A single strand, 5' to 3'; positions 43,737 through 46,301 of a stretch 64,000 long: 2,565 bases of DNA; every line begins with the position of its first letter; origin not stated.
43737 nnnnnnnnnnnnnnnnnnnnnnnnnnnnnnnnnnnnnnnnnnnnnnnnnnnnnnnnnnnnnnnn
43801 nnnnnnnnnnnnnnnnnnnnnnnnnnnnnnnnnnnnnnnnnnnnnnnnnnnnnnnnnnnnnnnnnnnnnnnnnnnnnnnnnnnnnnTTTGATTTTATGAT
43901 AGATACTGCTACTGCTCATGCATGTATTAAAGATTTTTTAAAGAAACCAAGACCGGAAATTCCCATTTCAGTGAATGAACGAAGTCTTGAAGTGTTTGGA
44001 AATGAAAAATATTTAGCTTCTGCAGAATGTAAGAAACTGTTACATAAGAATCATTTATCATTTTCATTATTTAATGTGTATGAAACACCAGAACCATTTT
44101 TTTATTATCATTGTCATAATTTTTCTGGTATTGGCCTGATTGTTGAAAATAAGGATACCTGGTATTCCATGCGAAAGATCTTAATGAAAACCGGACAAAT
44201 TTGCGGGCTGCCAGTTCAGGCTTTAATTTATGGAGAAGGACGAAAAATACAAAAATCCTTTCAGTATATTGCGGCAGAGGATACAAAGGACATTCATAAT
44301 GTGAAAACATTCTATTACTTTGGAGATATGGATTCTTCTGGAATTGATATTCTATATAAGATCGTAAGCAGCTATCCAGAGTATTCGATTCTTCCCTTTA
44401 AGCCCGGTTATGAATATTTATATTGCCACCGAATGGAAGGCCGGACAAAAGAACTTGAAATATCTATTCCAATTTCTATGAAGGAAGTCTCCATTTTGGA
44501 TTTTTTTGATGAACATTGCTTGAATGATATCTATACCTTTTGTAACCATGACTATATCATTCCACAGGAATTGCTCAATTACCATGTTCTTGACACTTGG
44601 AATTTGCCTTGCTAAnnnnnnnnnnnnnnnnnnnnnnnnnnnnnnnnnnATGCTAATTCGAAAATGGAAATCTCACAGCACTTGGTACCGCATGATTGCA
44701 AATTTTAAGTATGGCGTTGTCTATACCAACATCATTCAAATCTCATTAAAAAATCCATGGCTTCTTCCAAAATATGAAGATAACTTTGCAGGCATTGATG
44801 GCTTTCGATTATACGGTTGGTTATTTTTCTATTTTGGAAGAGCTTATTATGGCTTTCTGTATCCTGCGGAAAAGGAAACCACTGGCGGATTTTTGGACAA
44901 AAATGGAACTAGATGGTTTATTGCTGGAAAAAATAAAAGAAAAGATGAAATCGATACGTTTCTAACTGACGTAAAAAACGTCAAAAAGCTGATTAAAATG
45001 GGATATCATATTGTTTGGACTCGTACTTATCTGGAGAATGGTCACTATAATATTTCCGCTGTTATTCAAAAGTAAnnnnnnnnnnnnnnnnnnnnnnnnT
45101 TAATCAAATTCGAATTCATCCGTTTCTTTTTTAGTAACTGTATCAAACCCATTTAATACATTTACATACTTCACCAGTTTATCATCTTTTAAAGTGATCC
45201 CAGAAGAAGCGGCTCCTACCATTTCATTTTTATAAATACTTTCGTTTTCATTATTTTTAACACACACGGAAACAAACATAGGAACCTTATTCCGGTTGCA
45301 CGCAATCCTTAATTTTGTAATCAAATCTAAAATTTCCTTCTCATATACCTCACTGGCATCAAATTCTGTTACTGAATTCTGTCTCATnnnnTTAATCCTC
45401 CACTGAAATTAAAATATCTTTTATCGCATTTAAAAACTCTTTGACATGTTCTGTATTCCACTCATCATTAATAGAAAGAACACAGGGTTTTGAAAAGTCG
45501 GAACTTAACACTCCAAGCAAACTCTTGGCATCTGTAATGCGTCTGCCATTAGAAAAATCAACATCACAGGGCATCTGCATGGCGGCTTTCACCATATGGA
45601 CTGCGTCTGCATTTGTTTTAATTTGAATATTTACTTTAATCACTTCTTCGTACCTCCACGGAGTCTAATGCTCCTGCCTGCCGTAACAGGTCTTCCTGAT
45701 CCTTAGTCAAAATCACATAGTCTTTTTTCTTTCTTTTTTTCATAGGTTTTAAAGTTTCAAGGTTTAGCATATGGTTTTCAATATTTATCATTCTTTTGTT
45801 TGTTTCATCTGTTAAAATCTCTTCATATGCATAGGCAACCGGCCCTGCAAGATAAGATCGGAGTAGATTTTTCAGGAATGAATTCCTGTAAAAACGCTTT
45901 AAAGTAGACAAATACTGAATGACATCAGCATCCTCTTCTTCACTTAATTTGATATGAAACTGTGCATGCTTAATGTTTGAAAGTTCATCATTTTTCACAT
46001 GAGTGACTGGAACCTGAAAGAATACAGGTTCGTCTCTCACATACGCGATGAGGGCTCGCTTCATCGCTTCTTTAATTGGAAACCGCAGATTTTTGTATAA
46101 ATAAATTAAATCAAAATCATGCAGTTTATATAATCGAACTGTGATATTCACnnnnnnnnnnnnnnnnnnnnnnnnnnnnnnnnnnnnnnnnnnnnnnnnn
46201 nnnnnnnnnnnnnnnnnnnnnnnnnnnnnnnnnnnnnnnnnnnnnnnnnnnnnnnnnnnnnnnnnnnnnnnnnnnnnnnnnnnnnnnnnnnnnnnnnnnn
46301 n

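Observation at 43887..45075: Plus-strand two-gene island (Toprim-like protein plus partner) flanked by an orphan half-HsdS, a DGQHR ParB-like protein and a DUF559-like nuclease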

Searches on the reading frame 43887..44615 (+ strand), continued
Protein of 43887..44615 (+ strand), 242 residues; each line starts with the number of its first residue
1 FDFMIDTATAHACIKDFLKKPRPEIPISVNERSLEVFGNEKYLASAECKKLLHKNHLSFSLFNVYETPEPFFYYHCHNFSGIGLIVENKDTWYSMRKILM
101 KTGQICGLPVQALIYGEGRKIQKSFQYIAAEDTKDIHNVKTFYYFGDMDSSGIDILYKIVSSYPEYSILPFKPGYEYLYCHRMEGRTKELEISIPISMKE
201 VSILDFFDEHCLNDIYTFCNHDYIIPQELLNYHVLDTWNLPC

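Call 73: search_protein_families(library=padloc, proteins=[L010:8001-9014:+, L010:9016-10548:+, L010:10561-11259:+, L010:11261-15592:+, L098:650-1438:+, L098:1508-2077:+, L011:9980-10717:+, L001:10001-10717:+, L007:8001-8717:+, L008:8001-8741:+], max_evalue=0.00001)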
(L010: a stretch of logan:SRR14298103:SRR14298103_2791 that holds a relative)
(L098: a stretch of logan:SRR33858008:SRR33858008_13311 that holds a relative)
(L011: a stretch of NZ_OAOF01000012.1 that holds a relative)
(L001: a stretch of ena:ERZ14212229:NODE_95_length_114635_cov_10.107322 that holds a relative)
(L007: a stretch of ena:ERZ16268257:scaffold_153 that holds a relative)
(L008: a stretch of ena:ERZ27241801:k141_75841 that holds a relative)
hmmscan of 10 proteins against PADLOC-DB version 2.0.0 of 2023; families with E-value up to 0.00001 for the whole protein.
L010:8001-9014:+ (337 aa): 6 families
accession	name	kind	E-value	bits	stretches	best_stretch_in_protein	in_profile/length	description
PDLC00592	JetD3|JetD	-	7.9e-83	276.6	1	2-334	6-340/346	DUF2239; DUF2220 domain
PDLC00591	JetD3|JetD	-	5.7e-73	244.2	1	8-334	15-348/350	DUF2239; DUF2220 domain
PDLC00594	JetD3|JetD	-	5.8e-30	102.9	1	20-336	37-338/345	DUF2239; DUF2220 domain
PDLC00593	JetD3|JetD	-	3.9e-11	40.7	1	116-286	143-302/347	DUF2239; DUF2220 domain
PDLC00522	JetD1|JetD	-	1.7e-06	25.4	1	167-265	239-317/382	DUF2220; DUF3322; DUF2399 domain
PDLC00520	JetD1|JetD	-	2.4e-06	24.8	1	172-255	236-304/398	DUF2220; DUF3322; DUF2399 domain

L010:9016-10548:+ (510 aa): 4 families
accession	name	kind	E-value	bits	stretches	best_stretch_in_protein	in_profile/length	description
PDLC00558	JetA3|JetA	-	5.5e-18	62.9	1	46-415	34-414/511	Unknown function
PDLC00561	JetA3|JetA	-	5.8e-13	46.3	1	6-415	2-427/539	Unknown function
PDLC00560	JetA3|JetA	-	6.7e-12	43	1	54-411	57-416/511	Unknown function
PDLC00565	JetA3|JetA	-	9.9e-07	25.7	1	130-485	131-476/498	Unknown function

L010:10561-11259:+ (232 aa): 7 families
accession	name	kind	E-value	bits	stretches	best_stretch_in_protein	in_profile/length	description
PDLC00576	JetB3|JetB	-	1.2e-29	101.5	1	1-229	1-230/237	Unknown function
PDLC00571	JetB3|JetB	-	1.7e-26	91.1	1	2-216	4-220/239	Unknown function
PDLC00577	JetB3|JetB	-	5.6e-25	86.2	1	2-219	7-228/241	Unknown function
PDLC00573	JetB3|JetB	-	2.6e-22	77.2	1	2-230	5-243/254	Unknown function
PDLC00572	JetB3|JetB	-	1.4e-17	62.1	1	6-230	10-235/238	Unknown function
PDLC00574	JetB3|JetB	-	2.3e-15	54.8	1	6-183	10-198/249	Unknown function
PDLC00575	JetB3|JetB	-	4e-11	41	1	9-140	13-144/247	Unknown function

L010:11261-15592:+ (1443 aa): 3 families
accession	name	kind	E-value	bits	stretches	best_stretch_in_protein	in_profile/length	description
PDLC00583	JetC3|JetC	-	8.4e-67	224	1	1-1409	1-1435/1471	DUF3584 domain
PDLC00582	JetC3|JetC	-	3.6e-36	122.5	1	1-1145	1-1142/1472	DUF3584 domain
PDLC00581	JetC3|JetC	-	2.6e-24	83.2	1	201-1205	213-1167/1473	DUF3584 domain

L098:650-1438:+ (262 aa): 5 families
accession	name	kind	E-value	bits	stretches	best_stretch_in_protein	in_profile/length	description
PDLC00592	JetD3|JetD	-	1.9e-58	196.4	1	10-258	98-342/346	DUF2239; DUF2220 domain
PDLC00591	JetD3|JetD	-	1.7e-47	160.5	1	13-255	109-347/350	DUF2239; DUF2220 domain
PDLC00594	JetD3|JetD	-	1.8e-26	91.4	1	6-256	102-336/345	DUF2239; DUF2220 domain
PDLC00593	JetD3|JetD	-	4.2e-12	43.9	1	30-225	134-316/347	DUF2239; DUF2220 domain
PDLC00520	JetD1|JetD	-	6.8e-07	26.6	1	92-175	234-302/398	DUF2220; DUF3322; DUF2399 domain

L098:1508-2077:+ (189 aa): 0 families

L011:9980-10717:+ (245 aa): 5 families
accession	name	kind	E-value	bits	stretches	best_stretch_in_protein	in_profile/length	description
PDLC00592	JetD3|JetD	-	7.6e-60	201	1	7-231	113-339/346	DUF2239; DUF2220 domain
PDLC00591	JetD3|JetD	-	3.9e-59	198.7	1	7-232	122-348/350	DUF2239; DUF2220 domain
PDLC00594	JetD3|JetD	-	1.8e-22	78.2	1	11-230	126-334/345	DUF2239; DUF2220 domain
PDLC00593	JetD3|JetD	-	4e-10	37.4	1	17-157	141-273/347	DUF2239; DUF2220 domain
PDLC00520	JetD1|JetD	-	5.8e-06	23.5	1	76-156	237-303/398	DUF2220; DUF3322; DUF2399 domain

L001:10001-10717:+ (238 aa): 5 families
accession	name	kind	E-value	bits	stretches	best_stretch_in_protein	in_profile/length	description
PDLC00592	JetD3|JetD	-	2.9e-57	192.5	1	8-232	112-339/346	DUF2239; DUF2220 domain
PDLC00591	JetD3|JetD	-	1.1e-56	190.7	1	8-232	121-347/350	DUF2239; DUF2220 domain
PDLC00594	JetD3|JetD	-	5e-26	89.9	1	4-232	117-335/345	DUF2239; DUF2220 domain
PDLC00593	JetD3|JetD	-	1.7e-10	38.6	1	23-157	145-271/347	DUF2239; DUF2220 domain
PDLC00520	JetD1|JetD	-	5.8e-08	30.1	1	77-157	237-303/398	DUF2220; DUF3322; DUF2399 domain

L007:8001-8717:+ (238 aa): 7 families
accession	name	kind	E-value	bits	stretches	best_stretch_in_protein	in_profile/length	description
PDLC00592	JetD3|JetD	-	1.6e-55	186.8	1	8-235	114-338/346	DUF2239; DUF2220 domain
PDLC00591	JetD3|JetD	-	2.8e-52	176.2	1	17-235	131-346/350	DUF2239; DUF2220 domain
PDLC00594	JetD3|JetD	-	4.6e-25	86.8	1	13-236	128-335/345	DUF2239; DUF2220 domain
PDLC00520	JetD1|JetD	-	9.9e-09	32.6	1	81-162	237-305/398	DUF2220; DUF3322; DUF2399 domain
PDLC00593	JetD3|JetD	-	6e-08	30.3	1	27-160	148-270/347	DUF2239; DUF2220 domain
PDLC00533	JetD1|JetD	-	7.2e-07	26.5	1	27-163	222-342/409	DUF2220; DUF3322; DUF2399 domain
PDLC00522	JetD1|JetD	-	1.5e-06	25.6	1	62-181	227-328/382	DUF2220; DUF3322; DUF2399 domain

L008:8001-8741:+ (246 aa): 6 families
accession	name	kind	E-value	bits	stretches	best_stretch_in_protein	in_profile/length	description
PDLC00591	JetD3|JetD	-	4e-62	208.6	1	7-232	122-348/350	DUF2239; DUF2220 domain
PDLC00592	JetD3|JetD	-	1.3e-59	200.3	1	7-234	113-343/346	DUF2239; DUF2220 domain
PDLC00594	JetD3|JetD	-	2.8e-28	97.3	1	7-235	122-339/345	DUF2239; DUF2220 domain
PDLC00593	JetD3|JetD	-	5.6e-09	33.6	1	22-158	146-273/347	DUF2239; DUF2220 domain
PDLC00520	JetD1|JetD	-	2.1e-08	31.5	1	73-157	234-304/398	DUF2220; DUF3322; DUF2399 domain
PDLC00533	JetD1|JetD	-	6.3e-06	23.4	1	74-192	266-375/409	DUF2220; DUF3322; DUF2399 domain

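Call 79: find_related_loci(query=A2, collection=metagenome_contigs, flank=10000)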
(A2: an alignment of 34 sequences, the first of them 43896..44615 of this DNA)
Query A2 (239 aa) in metagenome_contigs; peptide patterns used: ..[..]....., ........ (x = any residue, [..] = any of these).
590 stretches matched a pattern; 461 encode a relative of the query (tblastn E <= 1e-3); the best 80 are kept; 80 distinct loci.
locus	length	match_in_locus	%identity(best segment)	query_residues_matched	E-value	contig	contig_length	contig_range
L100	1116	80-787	63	1-236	3e-112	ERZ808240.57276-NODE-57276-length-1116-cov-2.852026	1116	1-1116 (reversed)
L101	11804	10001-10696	59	1-232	1e-94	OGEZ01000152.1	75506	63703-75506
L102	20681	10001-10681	53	11-236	2e-78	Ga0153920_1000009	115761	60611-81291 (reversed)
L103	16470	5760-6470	51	1-236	6e-78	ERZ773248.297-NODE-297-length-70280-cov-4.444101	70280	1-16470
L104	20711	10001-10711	51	1-236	5e-78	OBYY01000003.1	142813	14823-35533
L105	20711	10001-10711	51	1-236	6e-78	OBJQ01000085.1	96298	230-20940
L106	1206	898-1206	96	1-103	1e-68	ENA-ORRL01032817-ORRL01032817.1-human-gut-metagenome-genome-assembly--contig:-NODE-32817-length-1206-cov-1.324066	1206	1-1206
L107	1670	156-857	47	3-236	1e-64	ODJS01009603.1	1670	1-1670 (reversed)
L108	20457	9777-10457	44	3-229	3e-59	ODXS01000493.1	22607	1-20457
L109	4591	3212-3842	64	11-237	6e-72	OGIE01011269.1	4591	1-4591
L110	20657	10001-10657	45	11-229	5e-58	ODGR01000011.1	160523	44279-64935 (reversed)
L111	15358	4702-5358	45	11-229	1e-57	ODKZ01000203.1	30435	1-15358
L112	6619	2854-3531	46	11-236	1e-55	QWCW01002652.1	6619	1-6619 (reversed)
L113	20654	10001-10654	38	21-235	2e-50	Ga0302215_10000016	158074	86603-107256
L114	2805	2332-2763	51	11-153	9e-44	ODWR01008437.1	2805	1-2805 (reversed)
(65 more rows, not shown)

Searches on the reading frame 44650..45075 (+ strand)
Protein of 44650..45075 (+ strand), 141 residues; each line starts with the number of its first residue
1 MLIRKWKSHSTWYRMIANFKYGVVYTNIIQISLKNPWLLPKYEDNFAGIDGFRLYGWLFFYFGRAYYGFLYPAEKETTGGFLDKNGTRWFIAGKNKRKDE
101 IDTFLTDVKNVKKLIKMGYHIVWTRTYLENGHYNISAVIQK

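Call 3: search_protein_families(library=pfam, proteins=[window:44650-45075:+], max_evalue=0.1)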
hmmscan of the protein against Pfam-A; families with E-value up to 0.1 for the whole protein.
window:44650-45075:+ (141 aa): 0 families

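Call 4: search_protein_families(library=padloc, proteins=[window:44650-45075:+], max_evalue=0.1)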
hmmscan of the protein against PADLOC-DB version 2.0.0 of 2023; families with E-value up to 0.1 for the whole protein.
window:44650-45075:+ (141 aa): 0 families

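Call 8: search_protein_families(library=phrogs, proteins=[window:44650-45075:+], max_evalue=0.01)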
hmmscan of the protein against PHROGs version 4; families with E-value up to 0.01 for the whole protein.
window:44650-45075:+ (141 aa): 0 families

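Call 11: find_homologous_proteins(query=window:44650-45075:+)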
Query window:44650-45075:+ (141 aa): 3 proteins with E <= 0.001 among 5 candidates.
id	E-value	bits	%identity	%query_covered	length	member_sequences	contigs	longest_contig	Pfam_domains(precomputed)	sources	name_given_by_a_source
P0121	1.8e-88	312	96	100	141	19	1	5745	-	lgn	-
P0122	6.4e-39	151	53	100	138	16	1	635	-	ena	-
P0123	8.8e-16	76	44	69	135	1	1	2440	-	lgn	-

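Call 45: find_encoding_contigs(protein=P0123, flank=5000, max_places=3)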
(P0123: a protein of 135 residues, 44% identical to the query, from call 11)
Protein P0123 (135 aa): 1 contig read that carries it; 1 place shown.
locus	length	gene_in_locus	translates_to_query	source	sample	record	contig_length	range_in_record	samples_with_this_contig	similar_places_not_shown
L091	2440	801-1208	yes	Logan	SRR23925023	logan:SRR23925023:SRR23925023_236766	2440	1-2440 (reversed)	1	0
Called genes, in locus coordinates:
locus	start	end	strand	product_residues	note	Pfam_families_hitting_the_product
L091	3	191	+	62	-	?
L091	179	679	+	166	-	-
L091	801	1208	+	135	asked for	-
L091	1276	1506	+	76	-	-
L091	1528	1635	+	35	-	-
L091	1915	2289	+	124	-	PF01909:NTP_transf_2, PF18765:Polbeta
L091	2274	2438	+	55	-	?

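Call 50: predict_structure(alignment_id=A4)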
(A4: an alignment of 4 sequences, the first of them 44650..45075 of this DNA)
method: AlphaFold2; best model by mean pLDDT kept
length: 141 residues; sequences in the alignment: 4
mean_pLDDT: 37.0   pTM: 0.26
mean pLDDT of the five models: 37.0, 36.8, 36.6, 36.2, 33.8
residues with pLDDT >= 90: 0; 70-90: 0; 50-70: 3; < 50: 138
segments of 3 or more residues with pLDDT < 50: 1-108, 114-141
pLDDT, mean of each block of 10 residues (from residue 1): 31 32 31 33 41 44 38 36 32 35 43 44 39 39 41
secondary structure, 60 per line:
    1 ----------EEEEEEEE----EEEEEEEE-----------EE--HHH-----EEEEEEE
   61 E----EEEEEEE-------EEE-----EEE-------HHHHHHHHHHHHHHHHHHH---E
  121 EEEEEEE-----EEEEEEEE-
elements in order: E11-18 E23-30 E54-61 E66-72 E80-82 E88-90 H98-116 E120-127 E133-140

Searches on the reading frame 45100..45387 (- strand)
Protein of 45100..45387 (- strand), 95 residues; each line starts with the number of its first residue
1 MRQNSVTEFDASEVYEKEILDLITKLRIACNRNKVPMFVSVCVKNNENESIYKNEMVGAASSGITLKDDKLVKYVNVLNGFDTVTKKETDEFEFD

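Call 3: search_protein_families(library=pfam, proteins=[window:45100-45387:-], max_evalue=0.1)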
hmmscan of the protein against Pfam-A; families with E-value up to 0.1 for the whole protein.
window:45100-45387:- (95 aa): 1 family
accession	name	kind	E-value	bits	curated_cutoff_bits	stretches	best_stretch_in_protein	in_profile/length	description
PF03629.24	SASA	-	0.041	13.9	24.8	1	10-73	136-195/226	Carbohydrate esterase, sialic acid-specific acetylesterase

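Call 4: search_protein_families(library=padloc, proteins=[window:45100-45387:-], max_evalue=0.1)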
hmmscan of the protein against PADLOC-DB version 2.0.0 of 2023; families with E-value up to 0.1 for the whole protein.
window:45100-45387:- (95 aa): 0 families

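Call 8: search_protein_families(library=phrogs, proteins=[window:45100-45387:-], max_evalue=0.01)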
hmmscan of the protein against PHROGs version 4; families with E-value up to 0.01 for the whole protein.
window:45100-45387:- (95 aa): 0 families

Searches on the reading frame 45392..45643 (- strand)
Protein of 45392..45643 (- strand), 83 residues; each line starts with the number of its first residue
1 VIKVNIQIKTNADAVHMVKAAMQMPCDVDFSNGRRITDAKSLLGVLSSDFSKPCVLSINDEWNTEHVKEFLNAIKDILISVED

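Call 3: search_protein_families(library=pfam, proteins=[window:45392-45643:-], max_evalue=0.1)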
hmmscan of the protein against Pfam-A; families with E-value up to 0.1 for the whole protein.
window:45392-45643:- (83 aa): 1 family
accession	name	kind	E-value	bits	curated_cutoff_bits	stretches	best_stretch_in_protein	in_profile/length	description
PF00381.24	PTS-HPr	-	0.00033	21.1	23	1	14-58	18-61/81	PTS HPr component phosphorylation site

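Call 4: search_protein_families(library=padloc, proteins=[window:45392-45643:-], max_evalue=0.1)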
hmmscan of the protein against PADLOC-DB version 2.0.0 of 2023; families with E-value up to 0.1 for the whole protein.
window:45392-45643:- (83 aa): 0 families

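Call 8: search_protein_families(library=phrogs, proteins=[window:45392-45643:-], max_evalue=0.01)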
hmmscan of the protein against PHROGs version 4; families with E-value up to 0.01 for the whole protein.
window:45392-45643:- (83 aa): 0 families

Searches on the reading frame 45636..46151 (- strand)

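Call 3: search_protein_families(library=pfam, proteins=[window:45636-46151:-], max_evalue=0.1)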
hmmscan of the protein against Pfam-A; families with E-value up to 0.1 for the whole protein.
window:45636-46151:- (171 aa): 1 family
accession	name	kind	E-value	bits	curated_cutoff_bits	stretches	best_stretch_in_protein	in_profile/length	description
PF24247.1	DUF7450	-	0.005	17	27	1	41-91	89-139/151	Repeat of unknown function (DUF7450)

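Call 4: search_protein_families(library=padloc, proteins=[window:45636-46151:-], max_evalue=0.1)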
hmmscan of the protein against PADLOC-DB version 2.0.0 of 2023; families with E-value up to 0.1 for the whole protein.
window:45636-46151:- (171 aa): 1 family
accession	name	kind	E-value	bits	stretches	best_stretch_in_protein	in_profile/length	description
PDLC04218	HEC-02B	-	0.022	12.7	1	52-148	51-143/175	-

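Call 8: search_protein_families(library=phrogs, proteins=[window:45636-46151:-], max_evalue=0.01)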
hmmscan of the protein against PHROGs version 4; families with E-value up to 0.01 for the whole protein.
window:45636-46151:- (171 aa): 0 families
